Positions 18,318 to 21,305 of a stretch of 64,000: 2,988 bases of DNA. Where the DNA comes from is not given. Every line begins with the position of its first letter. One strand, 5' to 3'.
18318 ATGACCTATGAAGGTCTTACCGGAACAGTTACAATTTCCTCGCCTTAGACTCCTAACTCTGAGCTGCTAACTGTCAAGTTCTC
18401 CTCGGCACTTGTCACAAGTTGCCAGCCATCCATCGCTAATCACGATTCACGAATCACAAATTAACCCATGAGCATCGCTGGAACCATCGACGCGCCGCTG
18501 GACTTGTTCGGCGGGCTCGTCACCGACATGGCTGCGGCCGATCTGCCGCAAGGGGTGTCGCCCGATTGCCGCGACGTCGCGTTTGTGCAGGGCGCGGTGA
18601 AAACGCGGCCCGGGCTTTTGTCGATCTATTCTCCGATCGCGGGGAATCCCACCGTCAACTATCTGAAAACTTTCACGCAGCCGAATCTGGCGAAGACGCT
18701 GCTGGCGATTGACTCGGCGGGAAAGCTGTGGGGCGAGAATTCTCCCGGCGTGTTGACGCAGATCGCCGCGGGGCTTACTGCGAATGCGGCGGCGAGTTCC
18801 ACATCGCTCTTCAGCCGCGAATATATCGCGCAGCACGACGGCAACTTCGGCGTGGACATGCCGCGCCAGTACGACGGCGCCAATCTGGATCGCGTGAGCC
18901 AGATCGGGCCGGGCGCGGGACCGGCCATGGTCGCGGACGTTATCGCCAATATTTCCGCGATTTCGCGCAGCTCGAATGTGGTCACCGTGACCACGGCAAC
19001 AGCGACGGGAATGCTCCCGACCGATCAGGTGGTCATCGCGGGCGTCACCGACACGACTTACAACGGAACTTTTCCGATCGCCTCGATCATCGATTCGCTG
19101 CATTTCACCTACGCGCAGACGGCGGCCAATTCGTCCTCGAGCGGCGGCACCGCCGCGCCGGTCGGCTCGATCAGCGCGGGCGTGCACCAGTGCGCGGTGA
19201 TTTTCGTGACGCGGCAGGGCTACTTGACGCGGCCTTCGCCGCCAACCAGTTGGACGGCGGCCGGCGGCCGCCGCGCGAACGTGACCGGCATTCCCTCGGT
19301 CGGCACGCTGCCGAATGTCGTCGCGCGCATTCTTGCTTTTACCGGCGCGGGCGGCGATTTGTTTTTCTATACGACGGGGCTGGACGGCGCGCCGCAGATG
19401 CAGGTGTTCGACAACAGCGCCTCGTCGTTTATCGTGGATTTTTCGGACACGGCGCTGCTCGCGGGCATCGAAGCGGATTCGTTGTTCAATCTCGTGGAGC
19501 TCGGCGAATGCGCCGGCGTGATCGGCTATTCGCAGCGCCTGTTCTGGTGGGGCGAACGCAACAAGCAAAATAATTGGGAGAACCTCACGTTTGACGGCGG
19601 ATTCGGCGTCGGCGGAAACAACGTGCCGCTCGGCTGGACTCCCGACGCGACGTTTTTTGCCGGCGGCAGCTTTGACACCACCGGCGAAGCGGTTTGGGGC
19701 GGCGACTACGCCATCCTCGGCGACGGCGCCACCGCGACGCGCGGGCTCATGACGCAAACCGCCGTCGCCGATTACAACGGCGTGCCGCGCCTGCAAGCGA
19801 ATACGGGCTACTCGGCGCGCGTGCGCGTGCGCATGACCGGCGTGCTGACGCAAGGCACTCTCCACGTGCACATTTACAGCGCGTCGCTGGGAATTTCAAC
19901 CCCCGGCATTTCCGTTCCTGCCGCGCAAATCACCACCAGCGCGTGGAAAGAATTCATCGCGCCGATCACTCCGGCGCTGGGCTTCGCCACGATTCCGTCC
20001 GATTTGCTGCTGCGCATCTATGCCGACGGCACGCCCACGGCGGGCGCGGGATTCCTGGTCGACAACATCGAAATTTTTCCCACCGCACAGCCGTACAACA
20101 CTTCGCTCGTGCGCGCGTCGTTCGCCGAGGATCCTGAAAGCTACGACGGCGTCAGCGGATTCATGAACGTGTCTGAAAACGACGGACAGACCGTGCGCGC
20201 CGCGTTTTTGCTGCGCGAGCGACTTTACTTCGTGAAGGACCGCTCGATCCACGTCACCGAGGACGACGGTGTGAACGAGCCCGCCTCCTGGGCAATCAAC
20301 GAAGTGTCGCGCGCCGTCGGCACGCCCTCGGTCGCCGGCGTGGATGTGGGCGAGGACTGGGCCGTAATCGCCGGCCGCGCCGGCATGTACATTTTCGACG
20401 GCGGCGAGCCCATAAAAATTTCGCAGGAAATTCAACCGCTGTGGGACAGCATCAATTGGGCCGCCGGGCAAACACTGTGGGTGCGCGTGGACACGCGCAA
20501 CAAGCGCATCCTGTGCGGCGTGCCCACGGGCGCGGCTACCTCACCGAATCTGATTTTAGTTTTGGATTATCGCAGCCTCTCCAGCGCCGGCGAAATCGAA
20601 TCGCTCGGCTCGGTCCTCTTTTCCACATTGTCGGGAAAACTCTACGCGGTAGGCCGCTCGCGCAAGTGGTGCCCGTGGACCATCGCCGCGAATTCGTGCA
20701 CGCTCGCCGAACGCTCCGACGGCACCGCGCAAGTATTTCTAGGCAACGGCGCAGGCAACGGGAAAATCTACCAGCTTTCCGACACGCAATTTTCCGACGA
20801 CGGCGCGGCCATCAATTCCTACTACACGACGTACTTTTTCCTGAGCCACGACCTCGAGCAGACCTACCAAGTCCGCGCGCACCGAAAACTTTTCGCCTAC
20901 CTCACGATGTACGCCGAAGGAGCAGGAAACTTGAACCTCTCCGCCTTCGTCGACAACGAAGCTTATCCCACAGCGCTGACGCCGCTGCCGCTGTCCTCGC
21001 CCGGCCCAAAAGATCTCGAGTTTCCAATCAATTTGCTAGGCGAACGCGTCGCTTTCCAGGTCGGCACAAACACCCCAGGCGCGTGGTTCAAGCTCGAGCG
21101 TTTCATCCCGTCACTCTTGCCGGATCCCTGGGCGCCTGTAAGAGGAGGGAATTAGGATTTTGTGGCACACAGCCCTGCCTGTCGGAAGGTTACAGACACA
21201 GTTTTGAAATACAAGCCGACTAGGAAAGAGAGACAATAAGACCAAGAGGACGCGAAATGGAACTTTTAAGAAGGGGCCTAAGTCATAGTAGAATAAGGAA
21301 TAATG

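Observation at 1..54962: At least 22 GTAG/GTGG-headed double-hairpin (REPIN-like) units in 64 kb, with compensatory stem changes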

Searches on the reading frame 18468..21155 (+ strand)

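Call 12: search_protein_families(library=pfam, proteins=[window:18468-21155:+])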
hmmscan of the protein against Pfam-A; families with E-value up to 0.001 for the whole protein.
window:18468-21155:+ (895 aa): 0 families

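Call 21: search_protein_families(library=ncbifam, proteins=[window:18468-21155:+], max_evalue=0.01)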
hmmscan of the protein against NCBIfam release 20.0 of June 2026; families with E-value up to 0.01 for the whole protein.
window:18468-21155:+ (895 aa): 0 families

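Call 24: search_protein_families(library=phrogs, proteins=[window:18468-21155:+], max_evalue=0.001)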
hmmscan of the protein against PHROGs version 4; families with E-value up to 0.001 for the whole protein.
window:18468-21155:+ (895 aa): 2 families
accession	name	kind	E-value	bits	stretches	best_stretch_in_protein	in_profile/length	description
phrog_5838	-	head and packaging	3.4e-08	32.8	1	154-236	374-456/1106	virion structural protein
phrog_3287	-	head and packaging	1.1e-07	32.1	1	540-795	167-422/524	virion structural protein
